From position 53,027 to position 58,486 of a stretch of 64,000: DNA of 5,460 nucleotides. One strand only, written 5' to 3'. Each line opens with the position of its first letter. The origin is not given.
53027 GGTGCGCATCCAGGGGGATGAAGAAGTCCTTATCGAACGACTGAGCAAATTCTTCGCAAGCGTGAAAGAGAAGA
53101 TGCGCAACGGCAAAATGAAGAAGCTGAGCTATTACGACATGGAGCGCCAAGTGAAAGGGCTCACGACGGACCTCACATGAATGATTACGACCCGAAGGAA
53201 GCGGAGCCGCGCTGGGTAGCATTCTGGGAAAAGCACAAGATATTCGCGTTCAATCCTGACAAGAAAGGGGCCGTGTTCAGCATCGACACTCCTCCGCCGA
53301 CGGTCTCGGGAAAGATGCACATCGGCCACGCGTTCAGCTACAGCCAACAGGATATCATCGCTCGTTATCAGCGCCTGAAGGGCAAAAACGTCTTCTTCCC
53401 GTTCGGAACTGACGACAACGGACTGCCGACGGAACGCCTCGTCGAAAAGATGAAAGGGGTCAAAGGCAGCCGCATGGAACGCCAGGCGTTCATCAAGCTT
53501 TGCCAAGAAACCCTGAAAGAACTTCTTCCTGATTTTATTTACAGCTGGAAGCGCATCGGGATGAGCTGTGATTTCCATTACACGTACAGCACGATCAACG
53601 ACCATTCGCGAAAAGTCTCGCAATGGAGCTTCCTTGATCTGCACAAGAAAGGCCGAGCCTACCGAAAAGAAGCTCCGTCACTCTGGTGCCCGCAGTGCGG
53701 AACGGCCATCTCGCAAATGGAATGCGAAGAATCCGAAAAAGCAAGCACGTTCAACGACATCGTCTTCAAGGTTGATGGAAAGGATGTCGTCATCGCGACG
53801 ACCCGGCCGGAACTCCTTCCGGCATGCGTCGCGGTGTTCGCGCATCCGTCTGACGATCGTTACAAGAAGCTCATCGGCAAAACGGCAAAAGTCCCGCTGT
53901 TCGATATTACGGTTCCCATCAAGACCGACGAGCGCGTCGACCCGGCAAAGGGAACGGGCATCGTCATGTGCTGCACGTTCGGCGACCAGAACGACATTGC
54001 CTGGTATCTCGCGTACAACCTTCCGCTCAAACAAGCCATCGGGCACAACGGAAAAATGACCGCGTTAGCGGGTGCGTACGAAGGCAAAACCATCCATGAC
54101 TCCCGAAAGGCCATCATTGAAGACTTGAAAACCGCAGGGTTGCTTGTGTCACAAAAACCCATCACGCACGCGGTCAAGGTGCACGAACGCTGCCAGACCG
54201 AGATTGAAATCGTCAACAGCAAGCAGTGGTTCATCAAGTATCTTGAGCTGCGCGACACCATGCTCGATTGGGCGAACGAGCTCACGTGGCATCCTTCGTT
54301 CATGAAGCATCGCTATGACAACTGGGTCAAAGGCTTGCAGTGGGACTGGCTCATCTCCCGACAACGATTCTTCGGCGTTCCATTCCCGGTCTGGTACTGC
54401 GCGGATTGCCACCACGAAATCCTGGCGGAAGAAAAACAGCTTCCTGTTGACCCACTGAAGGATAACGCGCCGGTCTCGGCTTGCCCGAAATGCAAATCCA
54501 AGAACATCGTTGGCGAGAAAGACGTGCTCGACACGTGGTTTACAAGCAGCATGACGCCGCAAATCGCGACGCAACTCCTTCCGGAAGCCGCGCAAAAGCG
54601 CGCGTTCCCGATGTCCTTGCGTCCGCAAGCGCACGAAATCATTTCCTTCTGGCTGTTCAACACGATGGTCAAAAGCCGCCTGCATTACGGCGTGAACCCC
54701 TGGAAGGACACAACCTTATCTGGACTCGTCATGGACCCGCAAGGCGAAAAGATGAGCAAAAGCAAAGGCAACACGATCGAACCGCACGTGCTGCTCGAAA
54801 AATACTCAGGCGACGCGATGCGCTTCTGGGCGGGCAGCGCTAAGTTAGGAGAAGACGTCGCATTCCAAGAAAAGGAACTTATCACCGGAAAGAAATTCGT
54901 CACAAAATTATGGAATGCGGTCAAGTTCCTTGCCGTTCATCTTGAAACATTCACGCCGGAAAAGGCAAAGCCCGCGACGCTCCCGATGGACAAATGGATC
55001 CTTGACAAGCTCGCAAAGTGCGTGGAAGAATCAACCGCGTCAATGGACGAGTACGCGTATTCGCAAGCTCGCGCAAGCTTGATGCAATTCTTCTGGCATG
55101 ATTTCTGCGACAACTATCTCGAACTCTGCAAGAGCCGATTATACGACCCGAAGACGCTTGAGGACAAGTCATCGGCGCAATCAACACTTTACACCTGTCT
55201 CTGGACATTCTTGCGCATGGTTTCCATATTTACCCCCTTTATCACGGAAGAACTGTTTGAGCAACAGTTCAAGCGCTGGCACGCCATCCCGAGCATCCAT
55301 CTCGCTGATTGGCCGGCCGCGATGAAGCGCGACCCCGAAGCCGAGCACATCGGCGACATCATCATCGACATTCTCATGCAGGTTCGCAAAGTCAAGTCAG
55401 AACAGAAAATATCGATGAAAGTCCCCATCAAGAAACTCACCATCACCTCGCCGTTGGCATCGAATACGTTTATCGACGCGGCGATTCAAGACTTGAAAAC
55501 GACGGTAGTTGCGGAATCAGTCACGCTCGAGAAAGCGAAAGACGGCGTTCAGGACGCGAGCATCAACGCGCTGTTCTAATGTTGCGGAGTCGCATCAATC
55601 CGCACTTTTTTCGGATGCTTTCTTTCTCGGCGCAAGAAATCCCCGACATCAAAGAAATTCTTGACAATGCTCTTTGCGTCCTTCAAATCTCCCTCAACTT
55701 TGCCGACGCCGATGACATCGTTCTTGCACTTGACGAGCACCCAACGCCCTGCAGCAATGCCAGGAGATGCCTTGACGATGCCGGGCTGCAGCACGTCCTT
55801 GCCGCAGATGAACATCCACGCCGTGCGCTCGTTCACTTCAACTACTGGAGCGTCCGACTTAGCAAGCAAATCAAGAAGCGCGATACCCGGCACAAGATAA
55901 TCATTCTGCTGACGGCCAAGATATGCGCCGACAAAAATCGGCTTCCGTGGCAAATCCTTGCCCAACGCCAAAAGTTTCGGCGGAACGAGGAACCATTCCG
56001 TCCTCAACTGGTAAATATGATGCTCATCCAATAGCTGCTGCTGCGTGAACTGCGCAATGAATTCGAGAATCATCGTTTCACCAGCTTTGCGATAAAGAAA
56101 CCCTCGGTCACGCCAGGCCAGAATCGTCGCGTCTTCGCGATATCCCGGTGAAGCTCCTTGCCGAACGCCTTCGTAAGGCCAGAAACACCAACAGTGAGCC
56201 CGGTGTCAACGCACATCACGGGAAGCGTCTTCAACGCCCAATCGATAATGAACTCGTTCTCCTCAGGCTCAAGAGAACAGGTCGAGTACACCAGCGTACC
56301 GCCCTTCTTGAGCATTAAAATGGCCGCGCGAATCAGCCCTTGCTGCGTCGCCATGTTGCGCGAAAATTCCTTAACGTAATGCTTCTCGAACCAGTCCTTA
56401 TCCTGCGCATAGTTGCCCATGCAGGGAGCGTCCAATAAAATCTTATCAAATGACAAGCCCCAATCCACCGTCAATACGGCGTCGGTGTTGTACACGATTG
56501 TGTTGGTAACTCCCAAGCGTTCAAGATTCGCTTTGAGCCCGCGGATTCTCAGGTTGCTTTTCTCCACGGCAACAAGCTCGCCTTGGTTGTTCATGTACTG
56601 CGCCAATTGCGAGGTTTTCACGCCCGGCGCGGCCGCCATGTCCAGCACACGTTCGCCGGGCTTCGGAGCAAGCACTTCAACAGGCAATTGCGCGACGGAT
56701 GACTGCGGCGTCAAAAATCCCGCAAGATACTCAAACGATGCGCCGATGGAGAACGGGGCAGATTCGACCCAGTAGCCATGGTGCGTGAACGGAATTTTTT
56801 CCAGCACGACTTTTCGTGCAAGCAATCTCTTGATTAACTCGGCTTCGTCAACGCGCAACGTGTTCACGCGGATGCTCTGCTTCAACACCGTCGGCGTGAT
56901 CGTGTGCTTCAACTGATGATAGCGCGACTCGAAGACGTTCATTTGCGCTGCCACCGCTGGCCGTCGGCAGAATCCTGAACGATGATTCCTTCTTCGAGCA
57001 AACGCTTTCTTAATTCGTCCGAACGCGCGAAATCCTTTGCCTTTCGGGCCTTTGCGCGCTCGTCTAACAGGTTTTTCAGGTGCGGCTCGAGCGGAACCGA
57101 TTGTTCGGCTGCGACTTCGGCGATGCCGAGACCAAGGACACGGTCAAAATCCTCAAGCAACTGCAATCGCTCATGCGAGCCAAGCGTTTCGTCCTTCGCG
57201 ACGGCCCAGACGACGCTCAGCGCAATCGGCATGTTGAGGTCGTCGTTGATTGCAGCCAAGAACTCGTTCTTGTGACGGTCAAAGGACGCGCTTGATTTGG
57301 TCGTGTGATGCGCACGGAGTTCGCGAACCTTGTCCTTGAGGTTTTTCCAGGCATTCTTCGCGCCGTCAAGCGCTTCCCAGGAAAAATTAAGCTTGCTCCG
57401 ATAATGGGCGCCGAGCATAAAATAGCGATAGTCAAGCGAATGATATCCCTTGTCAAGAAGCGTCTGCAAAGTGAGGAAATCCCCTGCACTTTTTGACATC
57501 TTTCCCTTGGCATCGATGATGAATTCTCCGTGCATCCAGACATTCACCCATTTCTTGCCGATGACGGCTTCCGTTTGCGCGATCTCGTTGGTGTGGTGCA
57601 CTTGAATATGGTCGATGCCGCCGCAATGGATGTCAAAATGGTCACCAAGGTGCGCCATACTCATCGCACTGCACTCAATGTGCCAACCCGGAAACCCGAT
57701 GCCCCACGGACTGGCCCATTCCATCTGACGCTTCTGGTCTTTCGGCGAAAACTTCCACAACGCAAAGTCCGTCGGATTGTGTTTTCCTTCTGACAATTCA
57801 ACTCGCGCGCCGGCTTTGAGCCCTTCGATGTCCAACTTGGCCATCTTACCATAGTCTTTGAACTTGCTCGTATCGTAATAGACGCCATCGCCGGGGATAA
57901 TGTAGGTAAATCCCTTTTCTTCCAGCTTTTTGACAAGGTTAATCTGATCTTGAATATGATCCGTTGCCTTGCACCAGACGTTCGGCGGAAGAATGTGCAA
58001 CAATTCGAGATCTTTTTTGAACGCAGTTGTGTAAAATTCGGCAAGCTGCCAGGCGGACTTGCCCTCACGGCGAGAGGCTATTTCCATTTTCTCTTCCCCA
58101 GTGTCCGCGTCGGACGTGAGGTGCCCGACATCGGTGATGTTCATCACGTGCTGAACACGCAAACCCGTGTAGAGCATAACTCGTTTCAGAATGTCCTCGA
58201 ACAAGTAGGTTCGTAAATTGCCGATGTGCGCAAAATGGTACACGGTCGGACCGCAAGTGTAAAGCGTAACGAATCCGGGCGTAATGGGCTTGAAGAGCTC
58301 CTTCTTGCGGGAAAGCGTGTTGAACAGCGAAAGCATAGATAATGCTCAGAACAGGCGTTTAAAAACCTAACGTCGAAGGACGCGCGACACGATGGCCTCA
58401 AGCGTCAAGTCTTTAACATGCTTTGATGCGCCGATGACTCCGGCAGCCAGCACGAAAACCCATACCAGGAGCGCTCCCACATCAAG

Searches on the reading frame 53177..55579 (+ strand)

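Call 26: search_protein_families(library=pfam, proteins=[window:53177-55579:+], max_evalue=0.001)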
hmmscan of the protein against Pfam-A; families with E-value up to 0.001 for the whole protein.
window:53177-55579:+ (800 aa): 5 families
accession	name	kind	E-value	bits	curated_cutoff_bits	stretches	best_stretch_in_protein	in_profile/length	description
PF00133.28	tRNA-synt_1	-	3.3e-86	290.1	22.7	1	13-563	2-413/414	tRNA synthetases class I (I, L, M and V)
PF08264.19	Anticodon_1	-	2.7e-38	131.6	25.1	1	605-752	1-145/148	Anticodon-binding domain of tRNA ligase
PF09334.17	tRNA-synt_1g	-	5.1e-25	88.5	20.1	2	36-180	3-132/391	tRNA synthetases class I (M)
PF01406.26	tRNA-synt_1e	-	4.2e-07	30.1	27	0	520-569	248-297/301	tRNA synthetases class I (C) catalytic domain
PF13603.12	tRNA-synt_1_2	-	0.00061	19.8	25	0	234-301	86-156/185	Leucyl-tRNA synthetase, editing domain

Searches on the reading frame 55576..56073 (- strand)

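Call 27: search_protein_families(library=pfam, proteins=[window:55576-56073:-], max_evalue=0.001)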
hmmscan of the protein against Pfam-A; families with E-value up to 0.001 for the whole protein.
window:55576-56073:- (165 aa): 2 families
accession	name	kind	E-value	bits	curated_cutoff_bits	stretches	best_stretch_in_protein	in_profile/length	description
PF03657.19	UPF0113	-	1e-10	42.2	23.8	1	78-149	2-73/73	UPF0113 PUA domain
PF01472.26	PUA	-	0.00014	22.2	24.8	1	89-136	14-62/74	PUA domain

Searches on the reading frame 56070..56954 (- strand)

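Call 27: search_protein_families(library=pfam, proteins=[window:56070-56954:-], max_evalue=0.001)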
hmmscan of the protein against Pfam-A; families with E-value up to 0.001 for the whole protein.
window:56070-56954:- (294 aa): 4 families
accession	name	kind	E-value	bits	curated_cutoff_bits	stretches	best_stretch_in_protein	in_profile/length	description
PF01189.24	Methyltr_RsmB-F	-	6.7e-48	163.4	27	1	94-291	3-198/199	16S rRNA methyltransferase RsmB/F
PF13847.12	Methyltransf_31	-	4.1e-10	40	27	1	98-229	2-115/145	Methyltransferase domain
PF17125.10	Methyltr_RsmF_N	-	3.7e-07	30.9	34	1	11-80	16-80/86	N-terminal domain of 16S rRNA methyltransferase RsmF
PF01135.25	PCMT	-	7.2e-06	26.3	20.3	1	87-175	61-149/210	Protein-L-isoaspartate(D-aspartate) O-methyltransferase (PCMT)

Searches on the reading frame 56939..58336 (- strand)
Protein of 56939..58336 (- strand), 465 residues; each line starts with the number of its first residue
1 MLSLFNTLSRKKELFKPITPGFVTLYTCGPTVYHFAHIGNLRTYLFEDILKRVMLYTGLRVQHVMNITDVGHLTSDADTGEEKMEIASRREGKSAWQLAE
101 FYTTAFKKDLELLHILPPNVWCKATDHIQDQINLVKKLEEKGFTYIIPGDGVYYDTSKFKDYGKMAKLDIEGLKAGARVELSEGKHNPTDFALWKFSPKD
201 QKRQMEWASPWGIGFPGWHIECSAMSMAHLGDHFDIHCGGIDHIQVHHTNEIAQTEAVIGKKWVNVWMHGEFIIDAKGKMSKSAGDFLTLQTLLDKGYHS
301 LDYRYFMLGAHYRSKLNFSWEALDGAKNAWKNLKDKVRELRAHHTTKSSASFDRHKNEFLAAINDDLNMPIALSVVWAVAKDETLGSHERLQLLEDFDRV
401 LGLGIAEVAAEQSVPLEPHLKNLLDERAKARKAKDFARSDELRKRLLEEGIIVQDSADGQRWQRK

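Call 27: search_protein_families(library=pfam, proteins=[window:56939-58336:-], max_evalue=0.001)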
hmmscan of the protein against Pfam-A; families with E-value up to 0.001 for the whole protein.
window:56939-58336:- (465 aa): 4 families
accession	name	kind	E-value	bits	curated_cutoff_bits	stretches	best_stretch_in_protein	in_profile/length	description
PF01406.26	tRNA-synt_1e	-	1.5e-91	307.3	27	1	15-327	2-300/301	tRNA synthetases class I (C) catalytic domain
PF23493.1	CysS_C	-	3.1e-09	37.2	23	1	416-462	4-50/51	Cysteinyl-tRNA ligase anticodon binding domain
PF09334.17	tRNA-synt_1g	-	1.5e-07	31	20.1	0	262-328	310-376/391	tRNA synthetases class I (M)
PF01921.24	tRNA-synt_1f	-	2.1e-05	24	27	0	239-349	240-351/360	tRNA synthetases class I (K)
